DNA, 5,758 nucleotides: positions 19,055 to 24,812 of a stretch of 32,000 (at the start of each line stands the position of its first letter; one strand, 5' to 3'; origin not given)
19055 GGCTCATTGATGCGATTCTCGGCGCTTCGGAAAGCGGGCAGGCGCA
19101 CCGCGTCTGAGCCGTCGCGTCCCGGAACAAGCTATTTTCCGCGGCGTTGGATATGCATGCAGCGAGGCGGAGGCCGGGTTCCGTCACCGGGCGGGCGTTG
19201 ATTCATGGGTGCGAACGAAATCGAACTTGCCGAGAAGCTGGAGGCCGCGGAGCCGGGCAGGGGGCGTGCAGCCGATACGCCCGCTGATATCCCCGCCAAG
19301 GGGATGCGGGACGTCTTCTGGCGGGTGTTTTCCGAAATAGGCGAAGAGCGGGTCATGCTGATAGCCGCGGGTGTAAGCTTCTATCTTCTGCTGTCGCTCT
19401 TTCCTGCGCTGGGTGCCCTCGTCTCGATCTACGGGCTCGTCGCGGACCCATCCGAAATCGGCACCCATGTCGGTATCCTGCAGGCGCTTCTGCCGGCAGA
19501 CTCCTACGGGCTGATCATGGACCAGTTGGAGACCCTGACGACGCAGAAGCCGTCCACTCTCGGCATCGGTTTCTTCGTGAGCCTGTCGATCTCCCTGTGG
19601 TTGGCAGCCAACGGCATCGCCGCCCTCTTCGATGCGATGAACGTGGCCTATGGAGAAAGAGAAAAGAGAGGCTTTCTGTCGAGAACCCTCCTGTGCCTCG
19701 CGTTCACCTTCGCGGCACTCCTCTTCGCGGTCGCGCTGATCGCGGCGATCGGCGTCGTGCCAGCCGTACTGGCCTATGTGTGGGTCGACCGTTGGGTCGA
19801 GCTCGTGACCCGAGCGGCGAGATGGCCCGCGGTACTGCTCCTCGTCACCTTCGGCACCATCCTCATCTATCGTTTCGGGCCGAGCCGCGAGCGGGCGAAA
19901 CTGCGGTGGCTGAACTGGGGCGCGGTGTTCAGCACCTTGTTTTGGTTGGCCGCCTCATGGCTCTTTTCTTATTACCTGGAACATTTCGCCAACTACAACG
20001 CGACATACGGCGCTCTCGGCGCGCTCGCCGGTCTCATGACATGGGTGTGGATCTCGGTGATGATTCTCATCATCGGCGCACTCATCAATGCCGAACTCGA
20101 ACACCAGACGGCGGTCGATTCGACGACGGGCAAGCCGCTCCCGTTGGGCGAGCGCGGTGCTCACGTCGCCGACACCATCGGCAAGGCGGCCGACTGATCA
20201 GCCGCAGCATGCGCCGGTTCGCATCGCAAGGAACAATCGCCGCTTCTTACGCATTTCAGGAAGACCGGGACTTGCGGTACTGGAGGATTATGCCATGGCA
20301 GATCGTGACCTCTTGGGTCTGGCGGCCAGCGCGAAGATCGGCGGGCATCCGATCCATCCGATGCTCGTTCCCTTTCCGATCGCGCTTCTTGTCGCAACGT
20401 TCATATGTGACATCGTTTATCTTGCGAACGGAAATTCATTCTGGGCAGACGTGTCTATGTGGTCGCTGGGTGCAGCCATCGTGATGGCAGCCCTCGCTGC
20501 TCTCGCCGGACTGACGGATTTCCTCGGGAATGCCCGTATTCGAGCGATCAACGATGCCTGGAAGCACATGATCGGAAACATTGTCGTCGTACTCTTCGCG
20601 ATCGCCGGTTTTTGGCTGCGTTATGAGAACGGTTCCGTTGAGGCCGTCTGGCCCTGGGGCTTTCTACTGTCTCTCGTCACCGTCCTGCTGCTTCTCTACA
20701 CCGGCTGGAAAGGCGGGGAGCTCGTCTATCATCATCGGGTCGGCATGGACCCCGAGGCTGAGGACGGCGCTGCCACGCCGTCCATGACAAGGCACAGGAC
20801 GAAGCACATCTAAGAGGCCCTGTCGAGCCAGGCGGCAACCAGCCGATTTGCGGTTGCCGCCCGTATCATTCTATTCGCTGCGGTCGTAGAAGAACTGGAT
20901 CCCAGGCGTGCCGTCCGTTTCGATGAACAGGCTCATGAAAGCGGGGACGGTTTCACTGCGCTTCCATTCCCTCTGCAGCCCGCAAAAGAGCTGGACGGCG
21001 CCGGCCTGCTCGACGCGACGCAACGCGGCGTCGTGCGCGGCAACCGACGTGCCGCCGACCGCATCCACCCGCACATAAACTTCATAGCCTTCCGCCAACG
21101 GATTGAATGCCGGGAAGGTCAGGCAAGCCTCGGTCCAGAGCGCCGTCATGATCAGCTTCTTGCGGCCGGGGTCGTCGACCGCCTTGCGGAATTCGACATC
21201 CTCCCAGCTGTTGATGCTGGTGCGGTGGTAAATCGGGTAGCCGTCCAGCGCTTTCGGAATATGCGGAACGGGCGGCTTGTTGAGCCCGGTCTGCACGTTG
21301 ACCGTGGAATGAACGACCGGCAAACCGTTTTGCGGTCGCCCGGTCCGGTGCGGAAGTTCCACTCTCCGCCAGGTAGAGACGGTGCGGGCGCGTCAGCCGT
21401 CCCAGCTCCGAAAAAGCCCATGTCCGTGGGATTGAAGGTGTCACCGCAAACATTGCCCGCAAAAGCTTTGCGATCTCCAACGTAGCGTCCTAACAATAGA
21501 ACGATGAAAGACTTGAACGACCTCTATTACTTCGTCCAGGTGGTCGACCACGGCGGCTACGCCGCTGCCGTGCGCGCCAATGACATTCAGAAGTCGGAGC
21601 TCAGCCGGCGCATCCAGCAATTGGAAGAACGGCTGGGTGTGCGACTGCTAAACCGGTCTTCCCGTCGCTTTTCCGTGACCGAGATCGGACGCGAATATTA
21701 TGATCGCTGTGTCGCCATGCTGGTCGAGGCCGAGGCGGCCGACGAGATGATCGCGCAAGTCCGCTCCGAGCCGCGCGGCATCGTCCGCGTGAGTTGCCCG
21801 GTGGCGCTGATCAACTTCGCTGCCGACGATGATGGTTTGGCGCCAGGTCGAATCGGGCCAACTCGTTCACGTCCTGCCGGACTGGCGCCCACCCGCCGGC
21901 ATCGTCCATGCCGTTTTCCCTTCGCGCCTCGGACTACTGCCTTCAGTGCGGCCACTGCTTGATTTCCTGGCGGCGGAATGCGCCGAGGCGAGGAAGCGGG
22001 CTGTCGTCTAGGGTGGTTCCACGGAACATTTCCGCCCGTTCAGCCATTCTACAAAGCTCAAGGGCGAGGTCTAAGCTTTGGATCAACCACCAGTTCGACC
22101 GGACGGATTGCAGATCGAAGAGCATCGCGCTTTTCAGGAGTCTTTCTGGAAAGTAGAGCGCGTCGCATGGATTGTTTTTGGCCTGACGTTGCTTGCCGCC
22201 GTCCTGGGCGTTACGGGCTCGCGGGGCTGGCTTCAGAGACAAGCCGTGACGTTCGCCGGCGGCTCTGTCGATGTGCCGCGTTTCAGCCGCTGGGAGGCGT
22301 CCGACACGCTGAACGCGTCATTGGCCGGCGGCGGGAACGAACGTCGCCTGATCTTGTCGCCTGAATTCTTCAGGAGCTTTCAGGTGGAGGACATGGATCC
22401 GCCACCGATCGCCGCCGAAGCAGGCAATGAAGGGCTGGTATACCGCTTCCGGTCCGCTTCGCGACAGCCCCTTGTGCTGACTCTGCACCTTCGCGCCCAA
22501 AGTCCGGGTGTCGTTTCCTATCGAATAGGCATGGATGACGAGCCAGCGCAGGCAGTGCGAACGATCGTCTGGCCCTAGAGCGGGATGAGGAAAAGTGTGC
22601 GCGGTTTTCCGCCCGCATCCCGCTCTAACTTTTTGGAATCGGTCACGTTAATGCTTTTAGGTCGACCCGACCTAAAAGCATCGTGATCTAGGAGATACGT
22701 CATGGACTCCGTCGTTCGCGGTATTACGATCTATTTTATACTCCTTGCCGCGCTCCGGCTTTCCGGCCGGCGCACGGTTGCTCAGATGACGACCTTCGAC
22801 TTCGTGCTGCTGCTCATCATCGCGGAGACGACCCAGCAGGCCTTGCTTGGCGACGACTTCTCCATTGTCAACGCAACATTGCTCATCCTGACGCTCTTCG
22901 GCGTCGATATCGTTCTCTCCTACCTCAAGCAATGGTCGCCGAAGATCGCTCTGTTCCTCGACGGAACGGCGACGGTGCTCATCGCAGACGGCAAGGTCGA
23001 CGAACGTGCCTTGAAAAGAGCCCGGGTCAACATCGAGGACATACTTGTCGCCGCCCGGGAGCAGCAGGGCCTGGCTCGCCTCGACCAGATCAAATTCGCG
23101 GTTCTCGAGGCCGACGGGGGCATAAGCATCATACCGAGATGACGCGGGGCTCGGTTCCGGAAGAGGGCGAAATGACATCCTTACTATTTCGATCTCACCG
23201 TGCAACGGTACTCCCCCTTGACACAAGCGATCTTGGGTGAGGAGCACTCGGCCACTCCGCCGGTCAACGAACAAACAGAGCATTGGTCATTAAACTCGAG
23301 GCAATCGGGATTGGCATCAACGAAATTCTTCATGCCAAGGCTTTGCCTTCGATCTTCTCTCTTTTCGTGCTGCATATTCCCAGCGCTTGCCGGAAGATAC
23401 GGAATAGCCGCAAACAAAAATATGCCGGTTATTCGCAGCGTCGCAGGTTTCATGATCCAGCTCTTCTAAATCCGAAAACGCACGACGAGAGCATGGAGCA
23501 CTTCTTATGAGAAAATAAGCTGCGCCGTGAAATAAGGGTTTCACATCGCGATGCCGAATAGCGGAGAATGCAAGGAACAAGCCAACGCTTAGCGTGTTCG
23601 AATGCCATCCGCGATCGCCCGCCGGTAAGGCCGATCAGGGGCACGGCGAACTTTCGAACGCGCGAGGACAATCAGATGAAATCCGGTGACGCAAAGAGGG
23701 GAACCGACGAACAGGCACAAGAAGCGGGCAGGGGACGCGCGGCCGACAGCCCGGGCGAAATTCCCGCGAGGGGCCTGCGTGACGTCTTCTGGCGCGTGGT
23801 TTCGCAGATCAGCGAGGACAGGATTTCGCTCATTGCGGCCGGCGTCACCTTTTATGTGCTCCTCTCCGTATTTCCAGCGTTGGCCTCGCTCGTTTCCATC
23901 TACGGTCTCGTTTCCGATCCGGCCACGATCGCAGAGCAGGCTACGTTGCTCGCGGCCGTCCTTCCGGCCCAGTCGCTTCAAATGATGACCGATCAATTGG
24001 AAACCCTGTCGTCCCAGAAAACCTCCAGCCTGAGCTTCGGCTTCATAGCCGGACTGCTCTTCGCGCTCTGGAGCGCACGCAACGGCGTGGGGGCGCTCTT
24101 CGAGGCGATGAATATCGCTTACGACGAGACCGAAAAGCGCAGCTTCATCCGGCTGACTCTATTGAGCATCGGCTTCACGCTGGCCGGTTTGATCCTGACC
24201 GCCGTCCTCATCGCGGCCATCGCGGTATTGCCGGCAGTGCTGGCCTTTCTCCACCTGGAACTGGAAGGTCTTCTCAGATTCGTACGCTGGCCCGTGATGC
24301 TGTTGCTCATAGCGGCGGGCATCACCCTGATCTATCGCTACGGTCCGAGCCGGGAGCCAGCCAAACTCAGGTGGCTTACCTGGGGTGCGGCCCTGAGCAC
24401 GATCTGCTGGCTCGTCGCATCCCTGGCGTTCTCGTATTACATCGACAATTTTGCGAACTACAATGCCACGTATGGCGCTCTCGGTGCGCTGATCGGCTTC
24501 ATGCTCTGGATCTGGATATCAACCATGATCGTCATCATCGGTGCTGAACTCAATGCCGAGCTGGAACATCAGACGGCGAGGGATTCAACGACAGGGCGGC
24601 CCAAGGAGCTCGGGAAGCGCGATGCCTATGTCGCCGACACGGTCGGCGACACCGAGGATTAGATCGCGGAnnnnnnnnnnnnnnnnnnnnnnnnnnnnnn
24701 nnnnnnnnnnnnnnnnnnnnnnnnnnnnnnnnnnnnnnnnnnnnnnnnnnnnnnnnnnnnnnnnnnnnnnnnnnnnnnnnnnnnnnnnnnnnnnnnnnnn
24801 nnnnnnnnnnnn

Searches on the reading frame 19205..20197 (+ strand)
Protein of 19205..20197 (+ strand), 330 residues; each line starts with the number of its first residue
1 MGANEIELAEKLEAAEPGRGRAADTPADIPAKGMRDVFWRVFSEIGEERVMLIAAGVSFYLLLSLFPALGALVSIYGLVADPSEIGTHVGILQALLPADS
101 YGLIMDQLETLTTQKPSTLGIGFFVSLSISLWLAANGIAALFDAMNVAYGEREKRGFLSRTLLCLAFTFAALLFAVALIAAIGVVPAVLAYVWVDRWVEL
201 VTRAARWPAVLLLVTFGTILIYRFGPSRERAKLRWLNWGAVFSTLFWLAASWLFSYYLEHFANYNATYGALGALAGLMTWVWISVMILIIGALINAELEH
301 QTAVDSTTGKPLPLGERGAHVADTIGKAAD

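Call 73: search_protein_families(library=pfam, proteins=[window:19205-20197:+], max_evalue=0.01)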
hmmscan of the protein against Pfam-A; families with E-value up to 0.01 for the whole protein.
window:19205-20197:+ (330 aa): 2 families
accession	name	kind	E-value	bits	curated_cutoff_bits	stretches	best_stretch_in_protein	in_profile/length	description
PF03631.20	Virul_fac_BrkB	-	2.2e-58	198.4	33.7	1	47-301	2-258/259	Virulence factor BrkB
PF07331.16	TctB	-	0.0087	16.7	29.1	1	103-222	15-125/137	Tripartite tricarboxylate transporter TctB family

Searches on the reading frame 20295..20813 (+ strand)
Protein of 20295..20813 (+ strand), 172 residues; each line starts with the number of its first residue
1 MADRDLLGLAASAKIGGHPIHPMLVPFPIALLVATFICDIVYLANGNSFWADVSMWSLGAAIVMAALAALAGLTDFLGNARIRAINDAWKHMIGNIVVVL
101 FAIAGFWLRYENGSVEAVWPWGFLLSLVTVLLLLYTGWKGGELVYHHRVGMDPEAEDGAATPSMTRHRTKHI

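Call 73: search_protein_families(library=pfam, proteins=[window:20295-20813:+], max_evalue=0.01)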
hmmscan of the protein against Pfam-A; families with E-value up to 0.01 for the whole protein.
window:20295-20813:+ (172 aa): 1 family
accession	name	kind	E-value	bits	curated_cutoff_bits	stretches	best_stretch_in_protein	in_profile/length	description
PF09990.14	DUF2231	-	1.6e-47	161.5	26.4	1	17-152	1-138/139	Predicted membrane protein (DUF2231)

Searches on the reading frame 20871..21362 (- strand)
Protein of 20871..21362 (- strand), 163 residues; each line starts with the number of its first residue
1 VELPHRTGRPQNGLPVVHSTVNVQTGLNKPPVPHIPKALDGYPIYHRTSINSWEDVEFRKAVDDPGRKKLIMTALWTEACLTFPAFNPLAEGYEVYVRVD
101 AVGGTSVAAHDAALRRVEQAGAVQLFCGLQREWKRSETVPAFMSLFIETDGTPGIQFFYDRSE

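Call 73: search_protein_families(library=pfam, proteins=[window:20871-21362:-], max_evalue=0.01)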
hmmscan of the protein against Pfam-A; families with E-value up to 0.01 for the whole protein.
window:20871-21362:- (163 aa): 1 family
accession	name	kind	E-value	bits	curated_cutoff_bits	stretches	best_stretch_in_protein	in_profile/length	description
PF00857.26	Isochorismatase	-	3.8e-13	50.3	27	1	12-123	40-169/175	Isochorismatase domain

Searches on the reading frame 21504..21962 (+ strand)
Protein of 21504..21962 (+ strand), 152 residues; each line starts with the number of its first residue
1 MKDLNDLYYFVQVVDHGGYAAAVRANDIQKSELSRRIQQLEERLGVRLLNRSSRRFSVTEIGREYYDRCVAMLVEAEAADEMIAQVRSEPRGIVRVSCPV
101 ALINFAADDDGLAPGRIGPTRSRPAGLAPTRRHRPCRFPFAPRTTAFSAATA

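Call 73: search_protein_families(library=pfam, proteins=[window:21504-21962:+], max_evalue=0.01)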
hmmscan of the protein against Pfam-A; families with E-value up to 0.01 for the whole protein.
window:21504-21962:+ (152 aa): 1 family
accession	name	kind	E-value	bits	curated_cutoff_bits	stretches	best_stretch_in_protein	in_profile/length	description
PF00126.33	HTH_1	-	2.7e-17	62.9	26.6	1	4-63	1-60/60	Bacterial regulatory helix-turn-helix protein, lysR family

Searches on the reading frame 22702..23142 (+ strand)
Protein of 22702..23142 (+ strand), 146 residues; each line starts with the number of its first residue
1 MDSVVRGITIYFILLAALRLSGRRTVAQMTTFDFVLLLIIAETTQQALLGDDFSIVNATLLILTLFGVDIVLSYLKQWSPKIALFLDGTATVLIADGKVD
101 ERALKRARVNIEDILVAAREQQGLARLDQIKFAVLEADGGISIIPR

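Call 8: search_protein_families(library=pfam, proteins=[window:22702-23142:+], max_evalue=0.01)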
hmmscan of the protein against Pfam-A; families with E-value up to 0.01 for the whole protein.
window:22702-23142:+ (146 aa): 2 families
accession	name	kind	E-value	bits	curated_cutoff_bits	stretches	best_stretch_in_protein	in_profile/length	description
PF04239.17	DUF421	-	2e-13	50.4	23.6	1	79-145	3-68/129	YetF C-terminal domain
PF20730.2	YetF_N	-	8e-06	26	26.5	1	9-71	10-72/76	YetF N-terminal transmembrane domain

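Call 9: search_protein_families(library=ncbifam, proteins=[window:22702-23142:+], max_evalue=0.01)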
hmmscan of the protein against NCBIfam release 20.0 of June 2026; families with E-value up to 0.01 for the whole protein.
window:22702-23142:+ (146 aa): 0 families

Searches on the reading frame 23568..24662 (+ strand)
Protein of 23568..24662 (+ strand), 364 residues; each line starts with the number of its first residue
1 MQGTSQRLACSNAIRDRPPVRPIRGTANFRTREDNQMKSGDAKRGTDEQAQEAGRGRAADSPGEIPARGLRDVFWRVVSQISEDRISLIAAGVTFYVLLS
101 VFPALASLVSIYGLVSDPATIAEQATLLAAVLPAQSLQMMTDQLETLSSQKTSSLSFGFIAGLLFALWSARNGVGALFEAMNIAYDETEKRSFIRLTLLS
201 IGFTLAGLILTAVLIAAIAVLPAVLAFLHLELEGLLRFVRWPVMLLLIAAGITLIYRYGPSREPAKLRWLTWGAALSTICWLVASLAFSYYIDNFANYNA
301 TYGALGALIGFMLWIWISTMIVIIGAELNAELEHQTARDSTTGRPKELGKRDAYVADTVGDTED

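Call 8: search_protein_families(library=pfam, proteins=[window:23568-24662:+], max_evalue=0.01)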
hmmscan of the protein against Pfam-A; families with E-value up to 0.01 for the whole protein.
window:23568-24662:+ (364 aa): 1 family
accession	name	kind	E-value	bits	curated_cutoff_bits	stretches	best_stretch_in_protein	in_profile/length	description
PF03631.20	Virul_fac_BrkB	-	3.7e-67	227.1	33.7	1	83-335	2-258/259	Virulence factor BrkB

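Call 9: search_protein_families(library=ncbifam, proteins=[window:23568-24662:+], max_evalue=0.01)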
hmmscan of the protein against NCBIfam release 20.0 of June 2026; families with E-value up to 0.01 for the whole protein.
window:23568-24662:+ (364 aa): 4 families
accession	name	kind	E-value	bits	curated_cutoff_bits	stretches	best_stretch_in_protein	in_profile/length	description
TIGR00765.1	yihY_not_rbn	subfamily_domain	3.5e-34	118.8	73.15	1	74-333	3-257/259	YihY family inner membrane protein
NF002457.0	PRK01637.1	equivalog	3.5e-18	65.8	307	1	76-340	22-282/295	virulence factor BrkB family protein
NF003256.0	PRK04214.1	equivalog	2.4e-14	53.1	500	1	76-333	22-274/412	ribonuclease BN/unknown domain fusion protein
TIGR00766.1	TIGR00766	equivalog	3.3e-08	33.1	213.65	1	85-331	13-259/263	inner membrane protein YhjD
